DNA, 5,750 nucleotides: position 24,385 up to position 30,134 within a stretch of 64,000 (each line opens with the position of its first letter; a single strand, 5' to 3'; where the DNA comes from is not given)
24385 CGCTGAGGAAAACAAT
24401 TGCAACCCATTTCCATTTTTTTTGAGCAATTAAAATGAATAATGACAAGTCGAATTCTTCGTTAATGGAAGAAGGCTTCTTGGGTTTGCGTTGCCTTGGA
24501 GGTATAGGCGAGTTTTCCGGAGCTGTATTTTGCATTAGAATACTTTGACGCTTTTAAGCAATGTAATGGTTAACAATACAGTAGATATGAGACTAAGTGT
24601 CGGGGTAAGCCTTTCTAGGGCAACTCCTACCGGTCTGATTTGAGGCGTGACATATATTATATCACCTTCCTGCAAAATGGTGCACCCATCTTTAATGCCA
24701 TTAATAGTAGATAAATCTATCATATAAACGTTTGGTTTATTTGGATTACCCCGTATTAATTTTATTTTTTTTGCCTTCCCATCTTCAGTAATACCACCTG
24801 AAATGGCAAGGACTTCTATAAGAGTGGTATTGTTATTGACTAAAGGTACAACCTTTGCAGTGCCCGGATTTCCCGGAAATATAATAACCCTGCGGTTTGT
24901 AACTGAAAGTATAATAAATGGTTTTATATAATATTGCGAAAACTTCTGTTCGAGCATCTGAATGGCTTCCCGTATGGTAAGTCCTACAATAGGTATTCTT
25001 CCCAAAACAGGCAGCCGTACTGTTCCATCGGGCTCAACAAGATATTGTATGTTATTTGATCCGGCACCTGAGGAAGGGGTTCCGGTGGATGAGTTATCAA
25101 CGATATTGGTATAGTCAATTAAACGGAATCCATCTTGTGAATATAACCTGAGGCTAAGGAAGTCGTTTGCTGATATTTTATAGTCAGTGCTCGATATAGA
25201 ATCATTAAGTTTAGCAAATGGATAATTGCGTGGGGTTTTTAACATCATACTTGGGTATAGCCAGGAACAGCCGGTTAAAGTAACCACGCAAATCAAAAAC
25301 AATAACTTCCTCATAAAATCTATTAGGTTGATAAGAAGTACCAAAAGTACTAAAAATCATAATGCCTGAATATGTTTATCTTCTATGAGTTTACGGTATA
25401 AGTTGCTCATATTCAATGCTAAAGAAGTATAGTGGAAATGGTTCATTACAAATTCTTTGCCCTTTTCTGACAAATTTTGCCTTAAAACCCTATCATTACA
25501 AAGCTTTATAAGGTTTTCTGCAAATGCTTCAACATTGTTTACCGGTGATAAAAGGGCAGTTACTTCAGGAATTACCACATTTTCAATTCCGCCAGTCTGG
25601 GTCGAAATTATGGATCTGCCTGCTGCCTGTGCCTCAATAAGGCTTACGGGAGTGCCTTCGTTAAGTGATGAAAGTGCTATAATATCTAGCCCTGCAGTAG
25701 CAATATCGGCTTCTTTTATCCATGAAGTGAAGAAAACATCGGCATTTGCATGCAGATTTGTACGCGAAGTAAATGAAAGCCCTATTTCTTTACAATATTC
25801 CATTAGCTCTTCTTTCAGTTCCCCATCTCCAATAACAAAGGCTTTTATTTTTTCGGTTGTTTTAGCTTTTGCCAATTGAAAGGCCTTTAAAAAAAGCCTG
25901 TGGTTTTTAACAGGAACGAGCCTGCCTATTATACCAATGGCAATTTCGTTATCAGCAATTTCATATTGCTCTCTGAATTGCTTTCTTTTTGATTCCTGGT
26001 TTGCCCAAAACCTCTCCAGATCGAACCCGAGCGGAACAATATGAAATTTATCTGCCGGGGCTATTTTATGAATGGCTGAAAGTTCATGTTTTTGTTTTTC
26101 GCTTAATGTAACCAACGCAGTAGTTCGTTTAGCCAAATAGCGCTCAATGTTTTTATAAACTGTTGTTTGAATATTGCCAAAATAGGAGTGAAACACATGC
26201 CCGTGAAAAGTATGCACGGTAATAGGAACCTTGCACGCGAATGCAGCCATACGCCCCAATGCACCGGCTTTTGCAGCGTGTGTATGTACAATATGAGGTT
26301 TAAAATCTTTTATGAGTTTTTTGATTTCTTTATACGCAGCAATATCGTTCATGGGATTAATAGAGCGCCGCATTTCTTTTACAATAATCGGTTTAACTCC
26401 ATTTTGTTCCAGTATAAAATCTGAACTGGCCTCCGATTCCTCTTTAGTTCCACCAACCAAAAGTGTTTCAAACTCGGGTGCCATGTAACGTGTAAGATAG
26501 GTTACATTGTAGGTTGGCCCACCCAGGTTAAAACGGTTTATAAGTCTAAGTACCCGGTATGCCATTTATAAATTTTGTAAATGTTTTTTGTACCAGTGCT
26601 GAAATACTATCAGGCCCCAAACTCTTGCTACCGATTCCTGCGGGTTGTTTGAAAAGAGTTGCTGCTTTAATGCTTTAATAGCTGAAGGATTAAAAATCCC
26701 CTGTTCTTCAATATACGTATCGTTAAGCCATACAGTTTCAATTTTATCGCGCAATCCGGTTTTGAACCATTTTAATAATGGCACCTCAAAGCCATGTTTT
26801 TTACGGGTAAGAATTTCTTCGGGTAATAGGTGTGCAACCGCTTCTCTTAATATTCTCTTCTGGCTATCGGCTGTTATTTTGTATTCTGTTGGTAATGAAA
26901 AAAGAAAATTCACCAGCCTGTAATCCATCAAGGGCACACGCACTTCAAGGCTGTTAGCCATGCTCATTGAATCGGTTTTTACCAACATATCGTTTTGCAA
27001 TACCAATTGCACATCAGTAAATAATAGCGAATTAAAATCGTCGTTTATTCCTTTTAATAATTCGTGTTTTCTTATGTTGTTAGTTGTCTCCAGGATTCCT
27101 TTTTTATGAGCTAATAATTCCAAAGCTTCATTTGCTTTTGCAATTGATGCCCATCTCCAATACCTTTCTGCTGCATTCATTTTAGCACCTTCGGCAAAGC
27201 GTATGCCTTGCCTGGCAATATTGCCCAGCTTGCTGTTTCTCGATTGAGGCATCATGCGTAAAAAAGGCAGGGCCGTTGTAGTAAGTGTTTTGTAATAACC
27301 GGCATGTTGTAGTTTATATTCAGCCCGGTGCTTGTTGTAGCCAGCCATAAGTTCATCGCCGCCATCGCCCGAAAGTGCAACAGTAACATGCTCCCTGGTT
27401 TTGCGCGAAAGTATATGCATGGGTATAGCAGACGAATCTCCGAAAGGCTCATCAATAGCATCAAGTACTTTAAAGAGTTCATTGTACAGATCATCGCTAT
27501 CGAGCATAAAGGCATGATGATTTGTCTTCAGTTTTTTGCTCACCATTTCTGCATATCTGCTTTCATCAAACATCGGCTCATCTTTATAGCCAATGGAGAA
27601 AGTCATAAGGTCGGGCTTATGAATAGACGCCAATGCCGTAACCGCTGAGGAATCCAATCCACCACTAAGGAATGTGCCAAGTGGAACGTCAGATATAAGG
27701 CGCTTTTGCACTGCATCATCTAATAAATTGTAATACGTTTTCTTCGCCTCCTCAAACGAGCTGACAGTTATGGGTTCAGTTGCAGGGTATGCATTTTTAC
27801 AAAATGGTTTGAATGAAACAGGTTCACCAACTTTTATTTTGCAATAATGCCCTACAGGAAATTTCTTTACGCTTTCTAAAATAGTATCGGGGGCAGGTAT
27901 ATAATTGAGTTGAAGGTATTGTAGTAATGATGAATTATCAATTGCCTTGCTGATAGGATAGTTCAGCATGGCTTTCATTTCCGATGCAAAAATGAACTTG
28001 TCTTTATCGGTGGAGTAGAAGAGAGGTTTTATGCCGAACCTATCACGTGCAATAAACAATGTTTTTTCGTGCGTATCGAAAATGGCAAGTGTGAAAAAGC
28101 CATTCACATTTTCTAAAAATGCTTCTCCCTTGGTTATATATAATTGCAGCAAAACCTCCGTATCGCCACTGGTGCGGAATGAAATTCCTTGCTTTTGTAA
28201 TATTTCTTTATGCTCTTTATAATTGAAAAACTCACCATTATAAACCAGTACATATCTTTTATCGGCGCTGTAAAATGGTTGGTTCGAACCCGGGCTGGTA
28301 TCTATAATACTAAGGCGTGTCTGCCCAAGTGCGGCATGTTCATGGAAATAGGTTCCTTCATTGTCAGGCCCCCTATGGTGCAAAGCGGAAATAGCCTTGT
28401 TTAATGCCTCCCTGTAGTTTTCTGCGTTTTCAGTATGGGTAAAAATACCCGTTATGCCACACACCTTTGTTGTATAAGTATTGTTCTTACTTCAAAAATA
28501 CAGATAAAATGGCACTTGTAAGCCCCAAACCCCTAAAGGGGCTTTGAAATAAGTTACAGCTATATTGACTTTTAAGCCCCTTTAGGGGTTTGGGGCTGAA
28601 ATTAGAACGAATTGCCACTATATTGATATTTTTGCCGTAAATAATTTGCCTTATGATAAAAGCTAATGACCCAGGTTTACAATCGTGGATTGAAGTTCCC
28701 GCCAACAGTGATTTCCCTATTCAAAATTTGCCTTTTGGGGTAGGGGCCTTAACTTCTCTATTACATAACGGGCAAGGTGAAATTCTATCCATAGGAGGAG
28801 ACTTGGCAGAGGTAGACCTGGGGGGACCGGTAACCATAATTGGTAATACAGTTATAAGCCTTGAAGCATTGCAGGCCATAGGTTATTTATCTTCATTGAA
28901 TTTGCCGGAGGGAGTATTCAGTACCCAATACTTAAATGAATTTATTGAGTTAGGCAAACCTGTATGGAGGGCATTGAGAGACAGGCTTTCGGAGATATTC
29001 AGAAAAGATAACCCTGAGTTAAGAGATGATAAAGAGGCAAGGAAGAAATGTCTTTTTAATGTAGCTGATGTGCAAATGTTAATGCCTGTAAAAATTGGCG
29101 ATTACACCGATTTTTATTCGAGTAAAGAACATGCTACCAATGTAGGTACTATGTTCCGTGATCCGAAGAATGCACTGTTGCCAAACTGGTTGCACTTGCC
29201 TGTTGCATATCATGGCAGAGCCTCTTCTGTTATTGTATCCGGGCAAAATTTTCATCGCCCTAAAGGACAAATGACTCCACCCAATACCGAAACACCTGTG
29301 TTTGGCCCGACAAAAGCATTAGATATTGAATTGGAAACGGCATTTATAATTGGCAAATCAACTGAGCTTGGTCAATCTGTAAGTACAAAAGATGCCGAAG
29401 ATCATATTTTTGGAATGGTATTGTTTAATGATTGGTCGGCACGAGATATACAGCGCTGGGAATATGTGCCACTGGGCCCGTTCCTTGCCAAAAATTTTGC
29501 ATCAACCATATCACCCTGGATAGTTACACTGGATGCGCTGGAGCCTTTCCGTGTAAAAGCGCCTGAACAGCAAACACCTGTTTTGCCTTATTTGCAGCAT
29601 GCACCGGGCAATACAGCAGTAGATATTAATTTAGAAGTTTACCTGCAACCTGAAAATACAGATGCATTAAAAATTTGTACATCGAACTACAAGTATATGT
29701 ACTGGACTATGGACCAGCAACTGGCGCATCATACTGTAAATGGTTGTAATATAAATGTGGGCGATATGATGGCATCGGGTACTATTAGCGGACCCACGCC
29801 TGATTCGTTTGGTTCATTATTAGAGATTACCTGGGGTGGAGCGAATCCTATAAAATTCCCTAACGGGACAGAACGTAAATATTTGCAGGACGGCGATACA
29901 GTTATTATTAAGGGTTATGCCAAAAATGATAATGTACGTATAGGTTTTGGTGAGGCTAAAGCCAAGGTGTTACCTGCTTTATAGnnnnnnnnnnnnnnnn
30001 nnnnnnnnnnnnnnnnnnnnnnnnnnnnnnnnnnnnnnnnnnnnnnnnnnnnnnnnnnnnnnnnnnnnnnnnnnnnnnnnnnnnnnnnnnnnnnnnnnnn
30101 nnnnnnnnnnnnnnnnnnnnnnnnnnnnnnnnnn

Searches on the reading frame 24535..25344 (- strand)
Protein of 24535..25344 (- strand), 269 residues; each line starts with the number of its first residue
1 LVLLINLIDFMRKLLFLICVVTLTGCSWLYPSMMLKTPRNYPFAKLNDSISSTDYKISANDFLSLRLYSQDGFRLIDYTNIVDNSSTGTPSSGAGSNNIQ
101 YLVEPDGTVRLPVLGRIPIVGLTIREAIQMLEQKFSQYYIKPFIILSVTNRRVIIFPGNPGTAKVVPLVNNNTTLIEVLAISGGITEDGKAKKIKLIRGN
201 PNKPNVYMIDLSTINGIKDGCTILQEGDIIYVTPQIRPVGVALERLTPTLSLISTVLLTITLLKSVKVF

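Call 22: search_protein_families(library=pfam, proteins=[window:24535-25344:-], max_evalue=0.001)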
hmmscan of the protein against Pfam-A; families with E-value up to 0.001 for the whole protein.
window:24535-25344:- (269 aa): 3 families
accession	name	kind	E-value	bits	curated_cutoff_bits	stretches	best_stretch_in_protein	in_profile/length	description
PF02563.21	Poly_export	-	1.3e-12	48.1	28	1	52-148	4-76/77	Polysaccharide biosynthesis/export protein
PF22461.2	SLBB_2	-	8.3e-08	32.7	27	1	162-232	11-79/79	SLBB domain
PF10531.15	SLBB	-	2.3e-06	27.7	27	1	170-205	17-51/55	SLBB domain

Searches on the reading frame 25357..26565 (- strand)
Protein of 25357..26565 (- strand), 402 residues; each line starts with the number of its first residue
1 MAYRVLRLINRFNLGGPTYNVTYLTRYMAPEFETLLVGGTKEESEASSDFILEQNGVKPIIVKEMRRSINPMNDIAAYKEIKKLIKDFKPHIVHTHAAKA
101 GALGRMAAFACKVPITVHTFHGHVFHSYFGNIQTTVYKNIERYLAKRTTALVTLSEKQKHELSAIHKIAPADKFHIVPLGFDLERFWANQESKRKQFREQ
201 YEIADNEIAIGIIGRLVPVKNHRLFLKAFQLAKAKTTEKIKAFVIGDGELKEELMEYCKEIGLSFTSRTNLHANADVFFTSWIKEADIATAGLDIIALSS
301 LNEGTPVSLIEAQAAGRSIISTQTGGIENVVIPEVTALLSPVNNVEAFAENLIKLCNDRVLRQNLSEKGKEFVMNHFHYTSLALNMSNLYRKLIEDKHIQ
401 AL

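Call 22: search_protein_families(library=pfam, proteins=[window:25357-26565:-], max_evalue=0.001)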
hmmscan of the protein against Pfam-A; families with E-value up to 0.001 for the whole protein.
window:25357-26565:- (402 aa): 5 families
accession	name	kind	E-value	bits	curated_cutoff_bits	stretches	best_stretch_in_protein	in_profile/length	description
PF00534.26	Glycos_transf_1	-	1.9e-28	99.6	26.4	1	194-371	2-171/172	Glycosyl transferases group 1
PF13692.12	Glyco_trans_1_4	-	1.4e-23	84.1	27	1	209-358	3-142/142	Glycosyl transferases group 1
PF13439.12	Glyco_transf_4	-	1.2e-18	68.2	28.5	1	21-185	8-170/170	Glycosyltransferase Family 4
PF13579.12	Glyco_trans_4_4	-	1.1e-15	58.8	29.7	1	52-180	35-158/158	Glycosyl transferase 4-like domain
PF13477.12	Glyco_trans_4_2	-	5e-11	43.4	23.4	1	55-153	43-137/139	Glycosyl transferase 4-like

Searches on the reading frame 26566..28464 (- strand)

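Call 22: search_protein_families(library=pfam, proteins=[window:26566-28464:-], max_evalue=0.001)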
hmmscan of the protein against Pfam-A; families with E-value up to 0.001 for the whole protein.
window:26566-28464:- (632 aa): 4 families
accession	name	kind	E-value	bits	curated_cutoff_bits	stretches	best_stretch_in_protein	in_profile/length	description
PF00733.27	Asn_synthase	-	3.5e-92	310.2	21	1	246-625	4-353/354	Asparagine synthase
PF13537.11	GATase_7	-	9.5e-40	135.9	25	1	49-167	2-122/123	Glutamine amidotransferase domain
PF13522.11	GATase_6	-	1.2e-36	126.1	27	1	33-162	1-130/130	Glutamine amidotransferase domain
PF12481.13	DUF3700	-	0.00021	21.3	27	1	115-169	124-178/228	Aluminium induced protein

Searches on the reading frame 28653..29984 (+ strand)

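Call 22: search_protein_families(library=pfam, proteins=[window:28653-29984:+], max_evalue=0.001)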
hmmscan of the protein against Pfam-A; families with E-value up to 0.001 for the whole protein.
window:28653-29984:+ (443 aa): 2 families
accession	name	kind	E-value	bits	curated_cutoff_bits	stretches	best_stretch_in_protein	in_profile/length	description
PF01557.24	FAA_hydrolase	-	2.9e-35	122.3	23.9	1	152-439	4-213/214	Fumarylacetoacetate (FAA) hydrolase C-terminal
PF09298.16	FAA_hydrolase_N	-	5e-21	75.3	25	1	60-145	19-105/105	Fumarylacetoacetase N-terminal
